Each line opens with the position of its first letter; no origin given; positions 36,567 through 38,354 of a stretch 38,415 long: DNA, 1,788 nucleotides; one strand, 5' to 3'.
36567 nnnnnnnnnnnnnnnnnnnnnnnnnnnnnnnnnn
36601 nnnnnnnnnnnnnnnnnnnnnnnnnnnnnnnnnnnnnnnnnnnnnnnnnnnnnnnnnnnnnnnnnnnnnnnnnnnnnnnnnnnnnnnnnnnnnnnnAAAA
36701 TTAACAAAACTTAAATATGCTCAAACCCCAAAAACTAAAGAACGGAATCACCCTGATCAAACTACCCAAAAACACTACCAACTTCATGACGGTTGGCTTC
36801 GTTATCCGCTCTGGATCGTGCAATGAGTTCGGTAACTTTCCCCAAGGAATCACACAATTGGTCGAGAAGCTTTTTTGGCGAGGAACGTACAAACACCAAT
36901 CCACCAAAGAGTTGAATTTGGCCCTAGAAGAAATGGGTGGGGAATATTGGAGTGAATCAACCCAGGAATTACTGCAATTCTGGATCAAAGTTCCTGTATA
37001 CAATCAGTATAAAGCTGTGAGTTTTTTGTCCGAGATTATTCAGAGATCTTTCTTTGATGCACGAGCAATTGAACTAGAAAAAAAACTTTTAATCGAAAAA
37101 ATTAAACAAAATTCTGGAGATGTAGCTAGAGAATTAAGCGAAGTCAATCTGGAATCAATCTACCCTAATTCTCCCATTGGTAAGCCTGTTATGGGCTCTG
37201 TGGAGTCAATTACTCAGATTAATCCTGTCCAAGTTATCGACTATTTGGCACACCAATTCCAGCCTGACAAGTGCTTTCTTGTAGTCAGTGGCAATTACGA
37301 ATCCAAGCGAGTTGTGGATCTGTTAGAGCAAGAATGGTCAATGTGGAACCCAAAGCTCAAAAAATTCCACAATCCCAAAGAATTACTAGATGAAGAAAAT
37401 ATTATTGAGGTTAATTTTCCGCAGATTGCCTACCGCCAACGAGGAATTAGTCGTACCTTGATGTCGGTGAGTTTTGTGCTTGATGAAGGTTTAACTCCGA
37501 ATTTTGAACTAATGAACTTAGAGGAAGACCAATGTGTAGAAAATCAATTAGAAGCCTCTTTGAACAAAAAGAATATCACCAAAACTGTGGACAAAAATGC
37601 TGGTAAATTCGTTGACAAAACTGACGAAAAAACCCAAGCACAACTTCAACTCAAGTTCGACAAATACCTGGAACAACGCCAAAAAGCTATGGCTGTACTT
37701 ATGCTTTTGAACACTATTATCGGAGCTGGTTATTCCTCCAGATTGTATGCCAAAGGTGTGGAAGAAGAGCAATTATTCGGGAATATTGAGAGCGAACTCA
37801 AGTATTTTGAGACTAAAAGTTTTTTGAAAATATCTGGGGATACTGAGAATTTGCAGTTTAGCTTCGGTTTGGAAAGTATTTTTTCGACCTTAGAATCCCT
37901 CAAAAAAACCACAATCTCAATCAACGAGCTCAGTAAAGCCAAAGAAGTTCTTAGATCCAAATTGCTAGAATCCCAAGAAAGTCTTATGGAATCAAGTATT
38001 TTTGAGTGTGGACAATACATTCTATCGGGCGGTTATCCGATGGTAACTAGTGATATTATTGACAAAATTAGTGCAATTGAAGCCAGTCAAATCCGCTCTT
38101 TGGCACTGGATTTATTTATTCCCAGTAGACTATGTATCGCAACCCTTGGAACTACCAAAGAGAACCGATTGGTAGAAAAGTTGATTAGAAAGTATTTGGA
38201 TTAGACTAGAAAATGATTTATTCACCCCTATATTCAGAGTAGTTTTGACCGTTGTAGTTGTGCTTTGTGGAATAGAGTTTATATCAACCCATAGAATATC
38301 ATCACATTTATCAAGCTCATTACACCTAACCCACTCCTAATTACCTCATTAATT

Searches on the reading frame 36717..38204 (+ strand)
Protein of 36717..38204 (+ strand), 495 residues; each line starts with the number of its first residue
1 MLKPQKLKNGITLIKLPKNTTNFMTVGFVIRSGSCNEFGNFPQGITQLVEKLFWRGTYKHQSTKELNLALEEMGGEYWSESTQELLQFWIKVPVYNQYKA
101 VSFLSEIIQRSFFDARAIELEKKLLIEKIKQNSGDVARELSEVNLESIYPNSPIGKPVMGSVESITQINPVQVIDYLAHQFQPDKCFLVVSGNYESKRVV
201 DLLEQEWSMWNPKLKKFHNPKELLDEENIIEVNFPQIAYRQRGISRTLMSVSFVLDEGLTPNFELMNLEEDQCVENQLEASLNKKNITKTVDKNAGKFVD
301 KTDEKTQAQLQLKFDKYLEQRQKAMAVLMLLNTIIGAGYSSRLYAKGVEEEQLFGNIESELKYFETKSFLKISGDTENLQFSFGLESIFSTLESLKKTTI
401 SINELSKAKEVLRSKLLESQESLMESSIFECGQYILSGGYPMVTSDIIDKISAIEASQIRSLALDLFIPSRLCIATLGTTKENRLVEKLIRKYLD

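Call 9: search_protein_families(library=pfam, proteins=[window:36717-38204:+])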
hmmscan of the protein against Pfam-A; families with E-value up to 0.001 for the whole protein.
window:36717-38204:+ (495 aa): 2 families
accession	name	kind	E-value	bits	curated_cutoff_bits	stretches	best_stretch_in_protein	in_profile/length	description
PF05193.26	Peptidase_M16_C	-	1.6e-16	61.2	23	1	285-412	53-181/181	Peptidase M16 inactive domain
PF00675.25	Peptidase_M16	-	3.1e-14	53.5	22.3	1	18-159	6-146/149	Insulinase (Peptidase family M16)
